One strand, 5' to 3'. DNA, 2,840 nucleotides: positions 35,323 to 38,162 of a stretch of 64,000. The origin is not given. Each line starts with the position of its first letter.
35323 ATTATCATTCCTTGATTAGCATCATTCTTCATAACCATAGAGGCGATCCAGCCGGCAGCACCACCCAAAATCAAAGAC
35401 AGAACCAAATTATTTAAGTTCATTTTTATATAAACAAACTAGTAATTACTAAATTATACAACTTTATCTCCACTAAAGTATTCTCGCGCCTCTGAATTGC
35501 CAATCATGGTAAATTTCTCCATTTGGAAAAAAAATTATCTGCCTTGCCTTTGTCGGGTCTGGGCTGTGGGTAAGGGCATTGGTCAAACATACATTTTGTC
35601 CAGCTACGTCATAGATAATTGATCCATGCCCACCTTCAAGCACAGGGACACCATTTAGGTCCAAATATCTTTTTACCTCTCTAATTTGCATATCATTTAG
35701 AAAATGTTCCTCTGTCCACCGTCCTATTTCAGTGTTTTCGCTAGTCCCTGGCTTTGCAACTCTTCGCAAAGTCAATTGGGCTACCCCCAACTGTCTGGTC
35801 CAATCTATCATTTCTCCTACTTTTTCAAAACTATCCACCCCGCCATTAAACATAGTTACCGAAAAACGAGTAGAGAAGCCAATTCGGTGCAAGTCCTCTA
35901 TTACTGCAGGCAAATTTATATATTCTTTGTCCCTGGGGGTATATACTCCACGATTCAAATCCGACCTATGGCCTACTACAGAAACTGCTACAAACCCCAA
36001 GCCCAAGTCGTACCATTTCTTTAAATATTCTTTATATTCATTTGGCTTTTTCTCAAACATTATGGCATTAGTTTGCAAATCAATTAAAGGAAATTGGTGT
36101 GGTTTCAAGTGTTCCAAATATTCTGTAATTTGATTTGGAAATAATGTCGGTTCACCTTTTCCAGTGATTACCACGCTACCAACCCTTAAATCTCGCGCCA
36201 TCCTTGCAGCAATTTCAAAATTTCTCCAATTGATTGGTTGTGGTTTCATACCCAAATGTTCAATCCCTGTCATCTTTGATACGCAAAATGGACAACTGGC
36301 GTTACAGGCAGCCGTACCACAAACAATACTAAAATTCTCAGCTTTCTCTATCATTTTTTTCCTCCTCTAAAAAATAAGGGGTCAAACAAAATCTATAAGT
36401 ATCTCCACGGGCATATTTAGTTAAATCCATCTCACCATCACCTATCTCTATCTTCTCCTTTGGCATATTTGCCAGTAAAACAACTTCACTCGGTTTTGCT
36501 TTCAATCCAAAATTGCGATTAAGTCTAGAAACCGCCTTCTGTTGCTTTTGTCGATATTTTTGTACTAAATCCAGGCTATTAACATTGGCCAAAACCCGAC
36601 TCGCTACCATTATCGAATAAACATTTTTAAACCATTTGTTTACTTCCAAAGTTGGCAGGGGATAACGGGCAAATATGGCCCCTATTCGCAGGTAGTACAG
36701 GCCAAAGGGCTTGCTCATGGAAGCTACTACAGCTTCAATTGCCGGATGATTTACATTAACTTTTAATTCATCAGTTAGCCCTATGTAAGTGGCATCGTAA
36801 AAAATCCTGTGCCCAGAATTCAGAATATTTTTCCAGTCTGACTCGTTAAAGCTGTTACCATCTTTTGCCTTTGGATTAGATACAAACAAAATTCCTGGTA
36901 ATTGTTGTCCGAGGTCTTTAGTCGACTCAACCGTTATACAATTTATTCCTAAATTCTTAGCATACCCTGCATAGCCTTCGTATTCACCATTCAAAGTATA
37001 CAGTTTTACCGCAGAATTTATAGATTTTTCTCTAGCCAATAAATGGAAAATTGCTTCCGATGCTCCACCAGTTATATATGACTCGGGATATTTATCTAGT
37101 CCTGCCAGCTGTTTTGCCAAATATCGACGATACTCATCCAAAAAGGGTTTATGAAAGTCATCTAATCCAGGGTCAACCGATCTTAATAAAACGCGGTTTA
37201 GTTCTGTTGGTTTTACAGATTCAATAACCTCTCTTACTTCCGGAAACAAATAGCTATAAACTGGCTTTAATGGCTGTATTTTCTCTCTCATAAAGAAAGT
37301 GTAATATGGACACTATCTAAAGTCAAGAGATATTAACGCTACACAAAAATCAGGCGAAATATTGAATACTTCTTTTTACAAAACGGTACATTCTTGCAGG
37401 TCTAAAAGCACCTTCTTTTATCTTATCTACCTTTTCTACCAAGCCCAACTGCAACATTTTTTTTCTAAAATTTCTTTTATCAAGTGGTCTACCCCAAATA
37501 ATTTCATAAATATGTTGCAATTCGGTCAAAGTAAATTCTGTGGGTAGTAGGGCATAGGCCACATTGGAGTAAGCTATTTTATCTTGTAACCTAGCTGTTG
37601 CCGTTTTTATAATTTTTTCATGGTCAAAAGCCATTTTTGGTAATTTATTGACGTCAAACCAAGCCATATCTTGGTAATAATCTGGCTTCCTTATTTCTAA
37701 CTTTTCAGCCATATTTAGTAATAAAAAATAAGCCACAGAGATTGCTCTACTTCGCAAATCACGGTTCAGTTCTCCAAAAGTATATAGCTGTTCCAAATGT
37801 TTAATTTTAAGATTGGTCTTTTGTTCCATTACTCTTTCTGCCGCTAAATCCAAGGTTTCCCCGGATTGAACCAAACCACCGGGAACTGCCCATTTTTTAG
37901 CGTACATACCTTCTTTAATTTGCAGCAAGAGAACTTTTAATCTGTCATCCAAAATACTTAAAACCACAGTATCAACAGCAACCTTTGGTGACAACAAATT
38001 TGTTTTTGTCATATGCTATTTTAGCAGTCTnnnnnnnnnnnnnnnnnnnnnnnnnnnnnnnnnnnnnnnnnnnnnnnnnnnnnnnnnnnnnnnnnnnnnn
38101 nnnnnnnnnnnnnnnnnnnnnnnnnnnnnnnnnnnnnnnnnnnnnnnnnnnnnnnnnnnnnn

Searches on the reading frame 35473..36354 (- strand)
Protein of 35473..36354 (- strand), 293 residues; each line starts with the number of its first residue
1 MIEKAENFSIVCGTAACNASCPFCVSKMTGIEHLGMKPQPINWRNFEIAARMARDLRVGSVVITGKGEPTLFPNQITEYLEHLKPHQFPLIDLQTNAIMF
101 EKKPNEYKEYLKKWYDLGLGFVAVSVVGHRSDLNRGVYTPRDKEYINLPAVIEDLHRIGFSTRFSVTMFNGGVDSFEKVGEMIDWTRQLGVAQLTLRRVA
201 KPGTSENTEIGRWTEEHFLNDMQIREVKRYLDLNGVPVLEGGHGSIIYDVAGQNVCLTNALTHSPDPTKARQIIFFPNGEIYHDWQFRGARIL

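Call 3: search_protein_families(library=pfam, proteins=[window:35473-36354:-], max_evalue=0.1)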
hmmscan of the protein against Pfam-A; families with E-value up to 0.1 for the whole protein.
window:35473-36354:- (293 aa): 1 family
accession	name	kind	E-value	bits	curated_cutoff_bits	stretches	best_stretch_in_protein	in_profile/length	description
PF04055.27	Radical_SAM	-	2.1e-08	35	29.5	1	14-185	4-165/166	Radical SAM superfamily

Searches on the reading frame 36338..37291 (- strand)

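Call 3: search_protein_families(library=pfam, proteins=[window:36338-37291:-], max_evalue=0.1)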
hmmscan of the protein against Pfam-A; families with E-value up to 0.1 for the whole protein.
window:36338-37291:- (317 aa): 1 family
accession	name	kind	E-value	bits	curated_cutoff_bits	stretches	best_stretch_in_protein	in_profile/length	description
PF00155.27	Aminotran_1_2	-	2.5e-09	37.2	19.7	1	91-253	88-275/361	Aminotransferase class I and II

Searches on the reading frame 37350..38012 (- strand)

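Call 3: search_protein_families(library=pfam, proteins=[window:37350-38012:-], max_evalue=0.1)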
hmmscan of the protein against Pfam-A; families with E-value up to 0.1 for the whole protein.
window:37350-38012:- (220 aa): 4 families
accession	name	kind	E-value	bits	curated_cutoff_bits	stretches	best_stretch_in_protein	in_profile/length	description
PF21906.2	NrtR_WHD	-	5.4e-26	90.9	27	1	153-211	2-61/61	NrtR DNA-binding winged helix domain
PF00293.34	NUDIX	-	8.9e-13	48.8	21.1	1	15-136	6-132/134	NUDIX domain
PF19368.5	AraR_C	-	5.7e-12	46.2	23.8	1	148-215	1-70/82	AraR C-terminal winged HTH domain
PF14815.12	NUDIX_4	-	0.01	16.1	35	1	17-129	2-103/113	NUDIX domain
